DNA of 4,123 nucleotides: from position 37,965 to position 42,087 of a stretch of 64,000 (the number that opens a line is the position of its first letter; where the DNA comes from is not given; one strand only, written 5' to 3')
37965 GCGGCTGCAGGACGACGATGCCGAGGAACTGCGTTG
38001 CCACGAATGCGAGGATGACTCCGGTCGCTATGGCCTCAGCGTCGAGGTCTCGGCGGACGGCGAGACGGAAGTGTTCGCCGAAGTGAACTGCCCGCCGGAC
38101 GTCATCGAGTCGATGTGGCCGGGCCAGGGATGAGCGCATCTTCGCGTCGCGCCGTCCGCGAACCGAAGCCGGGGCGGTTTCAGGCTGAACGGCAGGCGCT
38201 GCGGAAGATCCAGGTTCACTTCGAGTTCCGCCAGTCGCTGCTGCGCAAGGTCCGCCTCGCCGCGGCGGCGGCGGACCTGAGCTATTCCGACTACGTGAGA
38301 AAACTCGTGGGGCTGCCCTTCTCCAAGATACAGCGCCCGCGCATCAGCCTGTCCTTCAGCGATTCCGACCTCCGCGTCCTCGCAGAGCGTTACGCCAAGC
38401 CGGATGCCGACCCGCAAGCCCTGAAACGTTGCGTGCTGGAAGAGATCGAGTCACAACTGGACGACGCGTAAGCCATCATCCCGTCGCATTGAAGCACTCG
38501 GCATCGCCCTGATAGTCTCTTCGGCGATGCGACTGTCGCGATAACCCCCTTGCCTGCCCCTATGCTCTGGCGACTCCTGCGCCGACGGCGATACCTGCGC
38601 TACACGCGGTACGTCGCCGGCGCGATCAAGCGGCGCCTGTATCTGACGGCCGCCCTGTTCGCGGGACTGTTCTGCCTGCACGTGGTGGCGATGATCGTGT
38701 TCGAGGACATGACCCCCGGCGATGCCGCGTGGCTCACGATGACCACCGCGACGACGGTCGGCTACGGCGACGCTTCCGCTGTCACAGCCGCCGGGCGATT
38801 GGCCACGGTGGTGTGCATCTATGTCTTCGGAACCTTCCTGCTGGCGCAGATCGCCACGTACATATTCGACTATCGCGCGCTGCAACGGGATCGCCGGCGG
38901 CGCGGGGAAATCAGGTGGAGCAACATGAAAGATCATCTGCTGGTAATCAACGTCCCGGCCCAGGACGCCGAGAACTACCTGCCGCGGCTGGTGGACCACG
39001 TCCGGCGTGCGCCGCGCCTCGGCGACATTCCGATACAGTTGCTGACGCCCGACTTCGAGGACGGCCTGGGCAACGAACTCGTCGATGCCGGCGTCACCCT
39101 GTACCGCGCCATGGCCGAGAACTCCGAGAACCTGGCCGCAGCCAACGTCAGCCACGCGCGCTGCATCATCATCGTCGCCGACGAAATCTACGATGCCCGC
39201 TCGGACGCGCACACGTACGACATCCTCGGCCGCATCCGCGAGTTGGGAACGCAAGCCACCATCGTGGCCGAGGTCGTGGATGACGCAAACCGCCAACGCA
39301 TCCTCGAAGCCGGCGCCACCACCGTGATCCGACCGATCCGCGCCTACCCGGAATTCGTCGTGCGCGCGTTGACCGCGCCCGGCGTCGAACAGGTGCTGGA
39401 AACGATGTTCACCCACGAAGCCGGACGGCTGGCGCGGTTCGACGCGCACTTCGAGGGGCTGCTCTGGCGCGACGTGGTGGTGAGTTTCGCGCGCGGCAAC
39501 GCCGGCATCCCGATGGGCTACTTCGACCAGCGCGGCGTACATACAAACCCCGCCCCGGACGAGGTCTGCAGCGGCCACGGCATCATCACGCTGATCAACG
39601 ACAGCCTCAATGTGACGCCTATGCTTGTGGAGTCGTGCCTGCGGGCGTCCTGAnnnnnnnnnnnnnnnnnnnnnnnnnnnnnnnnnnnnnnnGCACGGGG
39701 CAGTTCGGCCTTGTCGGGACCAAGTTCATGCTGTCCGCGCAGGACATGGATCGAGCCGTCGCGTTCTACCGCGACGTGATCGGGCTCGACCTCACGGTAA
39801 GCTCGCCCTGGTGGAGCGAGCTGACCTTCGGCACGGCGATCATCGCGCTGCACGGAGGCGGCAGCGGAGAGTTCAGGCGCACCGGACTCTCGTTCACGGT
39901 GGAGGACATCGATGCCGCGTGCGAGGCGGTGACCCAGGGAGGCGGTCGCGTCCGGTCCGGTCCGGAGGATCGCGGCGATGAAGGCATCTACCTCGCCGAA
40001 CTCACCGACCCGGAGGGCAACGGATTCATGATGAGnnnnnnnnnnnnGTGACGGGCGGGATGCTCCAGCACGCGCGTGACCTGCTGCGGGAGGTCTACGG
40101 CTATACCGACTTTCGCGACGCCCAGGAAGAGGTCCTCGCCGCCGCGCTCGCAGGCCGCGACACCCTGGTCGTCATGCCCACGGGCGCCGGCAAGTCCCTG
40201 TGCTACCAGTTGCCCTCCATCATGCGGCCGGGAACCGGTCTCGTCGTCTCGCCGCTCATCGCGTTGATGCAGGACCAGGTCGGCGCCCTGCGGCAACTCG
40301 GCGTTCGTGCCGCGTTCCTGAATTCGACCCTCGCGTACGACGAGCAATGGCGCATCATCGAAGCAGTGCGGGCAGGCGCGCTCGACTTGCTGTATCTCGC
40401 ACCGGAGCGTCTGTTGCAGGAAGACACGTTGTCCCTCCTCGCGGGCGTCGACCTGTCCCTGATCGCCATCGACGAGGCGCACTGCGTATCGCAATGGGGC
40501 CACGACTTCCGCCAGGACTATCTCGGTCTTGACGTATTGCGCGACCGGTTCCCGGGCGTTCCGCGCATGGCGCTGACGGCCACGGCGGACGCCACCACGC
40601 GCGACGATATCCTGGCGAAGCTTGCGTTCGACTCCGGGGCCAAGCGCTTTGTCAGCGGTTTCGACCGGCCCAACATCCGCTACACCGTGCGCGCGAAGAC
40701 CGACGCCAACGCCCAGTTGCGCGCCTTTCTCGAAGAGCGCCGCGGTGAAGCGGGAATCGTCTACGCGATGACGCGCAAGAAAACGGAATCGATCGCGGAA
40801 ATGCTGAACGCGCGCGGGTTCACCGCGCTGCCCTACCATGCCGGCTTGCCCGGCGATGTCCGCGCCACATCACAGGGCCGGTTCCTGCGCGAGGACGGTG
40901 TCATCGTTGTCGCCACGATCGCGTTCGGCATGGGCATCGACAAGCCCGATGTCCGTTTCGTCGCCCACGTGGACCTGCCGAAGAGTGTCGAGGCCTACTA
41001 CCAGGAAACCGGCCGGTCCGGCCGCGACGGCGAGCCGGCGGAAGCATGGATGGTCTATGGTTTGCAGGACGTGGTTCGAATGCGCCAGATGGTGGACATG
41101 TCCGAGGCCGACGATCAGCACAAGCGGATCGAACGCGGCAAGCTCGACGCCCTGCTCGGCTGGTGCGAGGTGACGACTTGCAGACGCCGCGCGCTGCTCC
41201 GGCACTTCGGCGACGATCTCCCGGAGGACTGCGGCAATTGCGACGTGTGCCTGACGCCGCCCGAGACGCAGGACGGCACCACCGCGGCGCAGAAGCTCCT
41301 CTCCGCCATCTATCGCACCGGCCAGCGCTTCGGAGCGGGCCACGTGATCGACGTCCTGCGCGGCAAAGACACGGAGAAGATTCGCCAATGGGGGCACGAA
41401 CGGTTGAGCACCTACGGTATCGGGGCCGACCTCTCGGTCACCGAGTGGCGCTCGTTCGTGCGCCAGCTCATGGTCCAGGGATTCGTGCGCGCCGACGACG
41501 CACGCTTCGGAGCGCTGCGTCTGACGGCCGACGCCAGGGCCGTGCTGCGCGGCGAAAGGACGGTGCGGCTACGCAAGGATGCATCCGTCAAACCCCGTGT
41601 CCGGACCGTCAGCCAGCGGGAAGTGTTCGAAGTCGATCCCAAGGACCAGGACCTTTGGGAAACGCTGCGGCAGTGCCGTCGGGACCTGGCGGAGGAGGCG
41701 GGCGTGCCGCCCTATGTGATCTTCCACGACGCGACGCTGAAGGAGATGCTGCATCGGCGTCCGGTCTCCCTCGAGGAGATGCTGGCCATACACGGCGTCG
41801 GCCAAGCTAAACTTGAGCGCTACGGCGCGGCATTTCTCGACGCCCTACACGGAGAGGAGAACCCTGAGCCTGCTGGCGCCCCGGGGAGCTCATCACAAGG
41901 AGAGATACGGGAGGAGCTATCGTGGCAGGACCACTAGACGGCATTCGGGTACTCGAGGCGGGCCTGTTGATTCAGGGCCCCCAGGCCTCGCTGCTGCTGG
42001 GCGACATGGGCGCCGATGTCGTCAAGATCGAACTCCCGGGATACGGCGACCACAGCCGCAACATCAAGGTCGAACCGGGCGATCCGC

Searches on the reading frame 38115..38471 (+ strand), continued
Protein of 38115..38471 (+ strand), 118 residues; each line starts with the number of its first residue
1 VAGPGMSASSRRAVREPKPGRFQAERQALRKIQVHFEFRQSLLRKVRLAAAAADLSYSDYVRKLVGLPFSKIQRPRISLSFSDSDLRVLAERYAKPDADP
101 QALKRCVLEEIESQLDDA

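Call 80: find_encoding_contigs(protein=P0253, flank=10000, max_places=2)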
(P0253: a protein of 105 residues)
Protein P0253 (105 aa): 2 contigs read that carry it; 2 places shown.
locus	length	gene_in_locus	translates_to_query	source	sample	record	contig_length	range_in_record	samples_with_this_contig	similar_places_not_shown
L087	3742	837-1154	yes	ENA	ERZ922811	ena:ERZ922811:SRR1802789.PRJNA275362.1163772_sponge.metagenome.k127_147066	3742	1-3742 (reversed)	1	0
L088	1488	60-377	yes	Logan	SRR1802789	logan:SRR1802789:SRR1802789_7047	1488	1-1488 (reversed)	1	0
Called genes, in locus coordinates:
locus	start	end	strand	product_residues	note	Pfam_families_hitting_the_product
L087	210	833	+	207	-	-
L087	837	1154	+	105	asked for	-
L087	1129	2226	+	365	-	PF07885:Ion_trans_2, PF22614:Slo-like_RCK (weak)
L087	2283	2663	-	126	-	-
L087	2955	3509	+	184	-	-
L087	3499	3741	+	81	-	?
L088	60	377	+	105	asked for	-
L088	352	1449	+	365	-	PF07885:Ion_trans_2, PF22614:Slo-like_RCK (weak)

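Call 82: search_protein_families(library=pfam, proteins=[L085:2-376:+, L085:2013-2492:+], max_evalue=0.001)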
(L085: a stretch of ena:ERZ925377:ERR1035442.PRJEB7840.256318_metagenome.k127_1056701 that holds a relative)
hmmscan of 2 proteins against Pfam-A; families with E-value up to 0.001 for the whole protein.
L085:2-376:+ (124 aa): 1 family
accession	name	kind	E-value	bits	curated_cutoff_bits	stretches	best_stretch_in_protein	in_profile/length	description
PF03781.23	FGE-sulfatase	-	9.3e-26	91.5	23.3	1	1-122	121-255/255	Sulfatase-modifying factor enzyme 1-like domain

L085:2013-2492:+ (160 aa): 1 family
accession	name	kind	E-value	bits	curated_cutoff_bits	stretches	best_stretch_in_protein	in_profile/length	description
PF05685.18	Uma2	-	3.7e-23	82.3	27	1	27-160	1-146/172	Putative restriction endonuclease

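Call 85: predict_structure(alignment_id=A2)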
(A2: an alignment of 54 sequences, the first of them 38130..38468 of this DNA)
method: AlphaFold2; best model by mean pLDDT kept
length: 113 residues; sequences in the alignment: 54
mean_pLDDT: 87.9   pTM: 0.58
mean pLDDT of the five models: 87.9, 87.7, 87.5, 86.7, 84.9
residues with pLDDT >= 90: 75; 70-90: 25; 50-70: 12; < 50: 1
segments of 3 or more residues with pLDDT < 50: none
pLDDT, mean of each block of 10 residues (from residue 1): 64 70 84 96 94 95 85 93 98 95 96 79
secondary structure, 60 per line:
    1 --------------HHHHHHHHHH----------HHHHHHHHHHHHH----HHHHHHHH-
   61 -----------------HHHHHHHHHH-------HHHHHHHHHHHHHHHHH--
elements in order: H15-24 H35-47 H52-59 H78-87 H95-111
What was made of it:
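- The AlphaFold2 model has pLDDT 87.9 (call 85).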

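Call 88: fold_search(model_id=the predicted structure, library=pdb)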
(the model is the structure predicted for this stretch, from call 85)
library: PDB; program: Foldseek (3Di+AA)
matches with E <= 10: 51; with E <= 0.001: 0
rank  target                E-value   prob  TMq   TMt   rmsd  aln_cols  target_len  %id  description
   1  6ajm_C                5.4e-01  0.21  0.26  0.36  15.4        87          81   15  Crystal structure of apo AtaTR (released 2019-01-02)
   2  6gts_C                7.1e-01  0.16  0.26  0.35  14.3        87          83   15  Structure of the AtaT-AtaR complex bound DNA (released 2019-03-06)
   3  7zg6_A                1.6e+00  0.63  0.32  0.66  14.9        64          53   12  TacA1 antitoxin (released 2023-10-11)
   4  1p94_MODEL_1_A        1.6e+00  0.63  0.33  0.47   2.8        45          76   22  NMR Structure of ParG symmetric dimer (released 2004-01-13)
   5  3h87_C                2.4e+00  0.15  0.29  0.45  13.4        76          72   21  Rv0301 Rv0300 Toxin Antitoxin Complex from Mycobacterium tuberculosis (released 2009-05-05)
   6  1bdv_D                2.8e+00  0.75  0.32  0.70   2.1        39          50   20  ARC FV10 COCRYSTAL (released 1999-01-06)
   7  1bdv_B                2.8e+00  0.38  0.31  0.64  14.8        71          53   13  ARC FV10 COCRYSTAL (released 1999-01-06)
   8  2ba3_MODEL_1_A        3.0e+00  0.66  0.30  0.64   1.1        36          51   19  NMR Structure of NikA N-terminal Fragment (released 2006-10-03)
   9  9kkd_B                3.0e+00  0.54  0.29  0.69   1.5        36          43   25  the structure of StnY (released 2025-11-19)
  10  1b28_MODEL_1_A        3.4e+00  0.47  0.29  0.60   1.9        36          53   25  ARC REPRESSOR MYL MUTANT FROM SALMONELLA BACTERIOPHAGE P22 (released 1999-11-03)
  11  3veb_B                3.6e+00  0.23  0.28  0.22   3.3        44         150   30  Crystal Structure of Matp-matS (released 2012-11-21)
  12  1b01_A                3.9e+00  0.63  0.31  0.77   1.0        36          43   19  TRANSCRIPTIONAL REPRESSOR COPG/DNA COMPLEX (released 1999-11-19)
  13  1u9p                  3.9e+00  0.09  0.28  0.32  16.7        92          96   14  Permuted single-chain Arc (released 2005-02-15)
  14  6u81_A                3.9e+00  0.04  0.18  0.16  14.6       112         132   11  Crystal Structure of the Double Homeodomain of DUX4 in Complex with a DNA aptamer (released 2020-02-19)
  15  1ea4_B                4.1e+00  0.60  0.31  0.80   1.0        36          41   19  TRANSCRIPTIONAL REPRESSOR COPG/22bp dsDNA COMPLEX (released 2001-07-05)
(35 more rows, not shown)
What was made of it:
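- On Ribbon-helix-helix (Arc/MetJ/CopG) superfamily - the 38130-38471 protein: One unit superimposes on CopG, Arc and NikA at 1.0-1.5 A over about 36 residues, with target-normalised TM 0.64-0.80 (call 88). Foldseek E-values are 0.5-8 (call 88).
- Closest known: Classical RHH repressors and their operators. Same: One unit of the model superimposes on CopG and Arc at about 1 A rmsd (call 88).
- Foldseek superimposes one unit on CopG and Arc at about 1 A rmsd over 36 residues, with target TM 0.75-0.80, and most top hits are RHH proteins (call 88).
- Tried and rejected: The deeper alignment fixed this (calls 85, 88).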

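Call 94: search_dna_similar(query=P0248, collection=plasmids, mode=protein, max_evalue=0.001, max_rows=20)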
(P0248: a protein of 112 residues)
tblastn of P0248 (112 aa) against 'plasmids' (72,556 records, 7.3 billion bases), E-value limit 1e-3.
No match.
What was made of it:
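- Tried and rejected: No match (call 94).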

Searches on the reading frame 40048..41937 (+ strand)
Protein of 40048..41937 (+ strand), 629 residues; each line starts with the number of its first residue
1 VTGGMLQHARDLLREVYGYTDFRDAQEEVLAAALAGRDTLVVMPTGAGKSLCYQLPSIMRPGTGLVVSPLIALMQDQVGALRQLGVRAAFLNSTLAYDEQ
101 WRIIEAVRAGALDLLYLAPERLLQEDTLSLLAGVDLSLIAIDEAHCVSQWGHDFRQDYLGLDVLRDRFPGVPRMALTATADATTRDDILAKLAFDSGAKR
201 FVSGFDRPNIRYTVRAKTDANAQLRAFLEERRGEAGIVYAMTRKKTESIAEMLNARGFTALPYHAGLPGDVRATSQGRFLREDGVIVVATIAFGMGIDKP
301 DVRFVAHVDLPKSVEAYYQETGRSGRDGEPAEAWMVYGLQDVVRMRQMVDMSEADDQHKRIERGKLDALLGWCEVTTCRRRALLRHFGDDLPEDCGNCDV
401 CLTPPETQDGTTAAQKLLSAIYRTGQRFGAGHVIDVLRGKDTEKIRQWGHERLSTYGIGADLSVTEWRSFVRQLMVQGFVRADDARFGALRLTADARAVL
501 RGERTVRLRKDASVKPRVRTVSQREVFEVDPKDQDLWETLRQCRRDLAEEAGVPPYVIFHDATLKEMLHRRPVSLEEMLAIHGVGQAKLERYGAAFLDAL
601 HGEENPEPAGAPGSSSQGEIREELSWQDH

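Call 7: search_protein_families(library=pfam, proteins=[window:40048-41937:+])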
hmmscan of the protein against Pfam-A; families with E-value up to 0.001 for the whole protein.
window:40048-41937:+ (629 aa): 5 families
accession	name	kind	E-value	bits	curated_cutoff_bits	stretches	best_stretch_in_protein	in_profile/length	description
PF09382.16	RQC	-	4.5e-42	142.9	23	1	404-514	1-111/114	RQC domain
PF00270.35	DEAD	-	2e-24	86.7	26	1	24-184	2-163/167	DEAD/DEAH box helicase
PF00570.28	HRDC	-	5.6e-23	81.1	23.8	1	534-600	2-68/68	HRDC domain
PF16124.10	RecQ_Zn_bind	-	2.3e-19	70.3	25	1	340-402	2-66/66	RecQ zinc-binding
PF00271.37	Helicase_C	-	6.1e-19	68.7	23.5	1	222-328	4-110/110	Helicase conserved C-terminal domain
